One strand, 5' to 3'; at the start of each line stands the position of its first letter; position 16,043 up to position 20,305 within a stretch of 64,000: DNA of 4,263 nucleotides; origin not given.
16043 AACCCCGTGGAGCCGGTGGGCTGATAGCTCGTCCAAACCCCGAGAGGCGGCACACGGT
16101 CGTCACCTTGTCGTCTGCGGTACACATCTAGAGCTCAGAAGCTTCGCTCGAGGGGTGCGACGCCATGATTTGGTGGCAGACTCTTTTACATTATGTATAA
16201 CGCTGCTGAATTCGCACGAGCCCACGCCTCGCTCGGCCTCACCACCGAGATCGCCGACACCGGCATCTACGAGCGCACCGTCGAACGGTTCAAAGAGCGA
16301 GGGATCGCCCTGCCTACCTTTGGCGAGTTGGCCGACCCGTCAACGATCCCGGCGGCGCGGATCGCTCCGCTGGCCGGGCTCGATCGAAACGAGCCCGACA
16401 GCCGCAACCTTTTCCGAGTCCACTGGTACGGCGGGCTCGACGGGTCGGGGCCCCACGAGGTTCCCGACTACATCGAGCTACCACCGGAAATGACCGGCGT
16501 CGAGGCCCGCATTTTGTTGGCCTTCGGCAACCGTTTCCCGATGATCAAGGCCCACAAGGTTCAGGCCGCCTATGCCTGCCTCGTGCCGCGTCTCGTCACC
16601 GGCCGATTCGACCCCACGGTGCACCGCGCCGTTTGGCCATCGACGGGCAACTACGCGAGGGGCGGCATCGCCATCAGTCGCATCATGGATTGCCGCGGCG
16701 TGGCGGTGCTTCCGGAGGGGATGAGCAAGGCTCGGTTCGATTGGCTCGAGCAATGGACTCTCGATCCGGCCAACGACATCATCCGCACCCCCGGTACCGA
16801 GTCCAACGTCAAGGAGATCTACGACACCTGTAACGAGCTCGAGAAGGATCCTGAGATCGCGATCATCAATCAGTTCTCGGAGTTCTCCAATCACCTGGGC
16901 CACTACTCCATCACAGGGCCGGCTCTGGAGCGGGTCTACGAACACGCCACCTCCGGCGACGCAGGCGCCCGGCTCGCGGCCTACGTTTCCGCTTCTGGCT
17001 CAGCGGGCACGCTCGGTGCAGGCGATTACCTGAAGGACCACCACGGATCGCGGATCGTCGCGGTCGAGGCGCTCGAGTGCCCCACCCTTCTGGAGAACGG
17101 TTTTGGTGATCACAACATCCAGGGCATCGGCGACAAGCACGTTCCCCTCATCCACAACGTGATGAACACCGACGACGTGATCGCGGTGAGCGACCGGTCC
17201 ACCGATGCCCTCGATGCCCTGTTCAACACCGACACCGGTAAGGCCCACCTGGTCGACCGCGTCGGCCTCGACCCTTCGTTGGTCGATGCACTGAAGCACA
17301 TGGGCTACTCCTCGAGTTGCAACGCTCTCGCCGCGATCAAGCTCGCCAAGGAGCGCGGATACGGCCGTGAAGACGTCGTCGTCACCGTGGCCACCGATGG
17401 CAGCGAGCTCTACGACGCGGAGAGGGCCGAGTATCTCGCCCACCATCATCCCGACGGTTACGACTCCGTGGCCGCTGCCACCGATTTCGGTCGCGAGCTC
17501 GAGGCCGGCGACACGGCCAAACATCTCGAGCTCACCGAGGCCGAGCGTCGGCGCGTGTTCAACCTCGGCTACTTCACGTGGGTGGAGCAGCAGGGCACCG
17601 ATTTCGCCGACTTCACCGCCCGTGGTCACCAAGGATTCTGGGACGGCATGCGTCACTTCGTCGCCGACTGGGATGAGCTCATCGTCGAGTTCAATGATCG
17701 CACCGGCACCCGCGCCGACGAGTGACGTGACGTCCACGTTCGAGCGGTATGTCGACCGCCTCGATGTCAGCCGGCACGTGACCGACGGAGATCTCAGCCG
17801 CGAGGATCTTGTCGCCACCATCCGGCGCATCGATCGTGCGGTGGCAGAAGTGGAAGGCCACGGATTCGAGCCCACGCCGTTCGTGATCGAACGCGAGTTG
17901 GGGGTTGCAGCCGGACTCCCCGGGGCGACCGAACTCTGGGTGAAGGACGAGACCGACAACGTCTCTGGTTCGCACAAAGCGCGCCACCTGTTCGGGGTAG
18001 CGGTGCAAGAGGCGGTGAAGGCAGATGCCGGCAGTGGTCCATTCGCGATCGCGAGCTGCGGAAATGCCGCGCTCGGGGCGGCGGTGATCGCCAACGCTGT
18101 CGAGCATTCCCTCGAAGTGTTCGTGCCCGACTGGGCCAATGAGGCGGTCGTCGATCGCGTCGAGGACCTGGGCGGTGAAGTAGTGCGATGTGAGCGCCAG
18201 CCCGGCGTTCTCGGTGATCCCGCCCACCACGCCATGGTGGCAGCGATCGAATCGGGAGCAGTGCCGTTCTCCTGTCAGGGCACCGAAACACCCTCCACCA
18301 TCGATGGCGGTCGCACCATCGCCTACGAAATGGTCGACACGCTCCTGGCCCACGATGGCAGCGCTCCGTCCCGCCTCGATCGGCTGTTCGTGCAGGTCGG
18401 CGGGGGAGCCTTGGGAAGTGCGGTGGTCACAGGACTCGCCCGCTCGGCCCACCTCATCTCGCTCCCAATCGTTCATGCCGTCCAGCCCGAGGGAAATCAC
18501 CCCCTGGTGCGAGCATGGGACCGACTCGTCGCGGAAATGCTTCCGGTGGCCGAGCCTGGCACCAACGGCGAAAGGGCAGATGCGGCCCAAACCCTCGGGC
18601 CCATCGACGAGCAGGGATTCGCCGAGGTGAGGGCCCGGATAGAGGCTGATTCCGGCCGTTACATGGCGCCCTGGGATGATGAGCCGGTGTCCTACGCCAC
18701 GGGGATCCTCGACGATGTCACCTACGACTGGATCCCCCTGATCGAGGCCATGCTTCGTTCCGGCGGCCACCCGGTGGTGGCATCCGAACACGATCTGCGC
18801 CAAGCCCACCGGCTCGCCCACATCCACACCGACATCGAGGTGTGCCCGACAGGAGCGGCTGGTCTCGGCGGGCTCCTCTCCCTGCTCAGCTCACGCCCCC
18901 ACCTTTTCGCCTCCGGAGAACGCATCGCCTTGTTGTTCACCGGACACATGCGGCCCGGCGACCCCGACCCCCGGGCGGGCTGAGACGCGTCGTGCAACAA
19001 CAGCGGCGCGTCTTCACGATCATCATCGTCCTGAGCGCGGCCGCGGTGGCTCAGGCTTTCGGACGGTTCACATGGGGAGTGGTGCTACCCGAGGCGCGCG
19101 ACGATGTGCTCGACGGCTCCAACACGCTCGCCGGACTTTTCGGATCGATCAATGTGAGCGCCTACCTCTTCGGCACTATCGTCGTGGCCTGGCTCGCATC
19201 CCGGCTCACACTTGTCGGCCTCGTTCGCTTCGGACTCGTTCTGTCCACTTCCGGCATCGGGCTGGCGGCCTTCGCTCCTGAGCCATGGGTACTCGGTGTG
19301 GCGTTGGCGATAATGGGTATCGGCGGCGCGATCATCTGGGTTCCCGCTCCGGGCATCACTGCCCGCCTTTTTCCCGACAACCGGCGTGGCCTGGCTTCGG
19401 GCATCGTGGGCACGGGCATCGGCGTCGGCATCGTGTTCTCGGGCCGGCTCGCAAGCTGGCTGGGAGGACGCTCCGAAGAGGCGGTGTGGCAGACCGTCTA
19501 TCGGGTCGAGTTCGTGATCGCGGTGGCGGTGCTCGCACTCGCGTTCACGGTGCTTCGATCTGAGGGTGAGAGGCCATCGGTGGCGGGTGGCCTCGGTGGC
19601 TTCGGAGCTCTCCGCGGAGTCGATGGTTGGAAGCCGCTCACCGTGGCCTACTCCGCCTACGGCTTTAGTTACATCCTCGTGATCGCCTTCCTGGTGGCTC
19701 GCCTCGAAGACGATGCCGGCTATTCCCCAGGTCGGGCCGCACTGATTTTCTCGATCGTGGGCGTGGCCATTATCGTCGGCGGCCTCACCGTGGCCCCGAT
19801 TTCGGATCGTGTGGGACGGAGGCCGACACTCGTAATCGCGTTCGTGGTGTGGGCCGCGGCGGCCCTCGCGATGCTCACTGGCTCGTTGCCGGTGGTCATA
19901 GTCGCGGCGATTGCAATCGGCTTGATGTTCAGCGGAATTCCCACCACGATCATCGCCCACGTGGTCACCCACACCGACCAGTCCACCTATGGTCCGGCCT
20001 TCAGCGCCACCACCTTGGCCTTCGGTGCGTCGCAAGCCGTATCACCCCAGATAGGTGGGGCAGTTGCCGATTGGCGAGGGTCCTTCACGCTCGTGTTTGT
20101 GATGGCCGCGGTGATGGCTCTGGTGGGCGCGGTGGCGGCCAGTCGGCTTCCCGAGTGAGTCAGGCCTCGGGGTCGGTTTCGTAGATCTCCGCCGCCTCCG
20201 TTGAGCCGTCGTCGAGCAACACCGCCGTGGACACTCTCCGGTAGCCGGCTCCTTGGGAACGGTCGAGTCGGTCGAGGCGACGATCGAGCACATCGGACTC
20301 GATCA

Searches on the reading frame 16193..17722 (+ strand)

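Call 85: search_protein_families(library=pfam, proteins=[window:16193-17722:+], max_evalue=0.001)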
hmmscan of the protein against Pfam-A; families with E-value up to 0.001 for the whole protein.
window:16193-17722:+ (510 aa): 1 family
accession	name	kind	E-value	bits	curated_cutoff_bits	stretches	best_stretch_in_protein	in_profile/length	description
PF00291.31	PALP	-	1.6e-12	47.8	35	1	146-335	58-247/295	Pyridoxal-phosphate dependent enzyme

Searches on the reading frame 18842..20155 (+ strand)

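Call 85: search_protein_families(library=pfam, proteins=[window:18842-20155:+], max_evalue=0.001)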
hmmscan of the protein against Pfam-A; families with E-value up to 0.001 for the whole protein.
window:18842-20155:+ (438 aa): 4 families
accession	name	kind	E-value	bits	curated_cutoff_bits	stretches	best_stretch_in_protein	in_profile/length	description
PF07690.21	MFS_1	-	9.5e-37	127.1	33.4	2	65-244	2-178/347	Major Facilitator Superfamily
PF06779.20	MFS_4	-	5.4e-28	98.8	26.3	1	68-432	2-362/364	Uncharacterised MFS-type transporter YbfB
PF00083.30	Sugar_tr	-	6.4e-06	25.8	22.3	0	87-237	43-191/452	Sugar (and other) transporter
PF12832.13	MFS_1_like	-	0.00042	19.9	25.2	0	91-203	243-361/373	MFS_1 like family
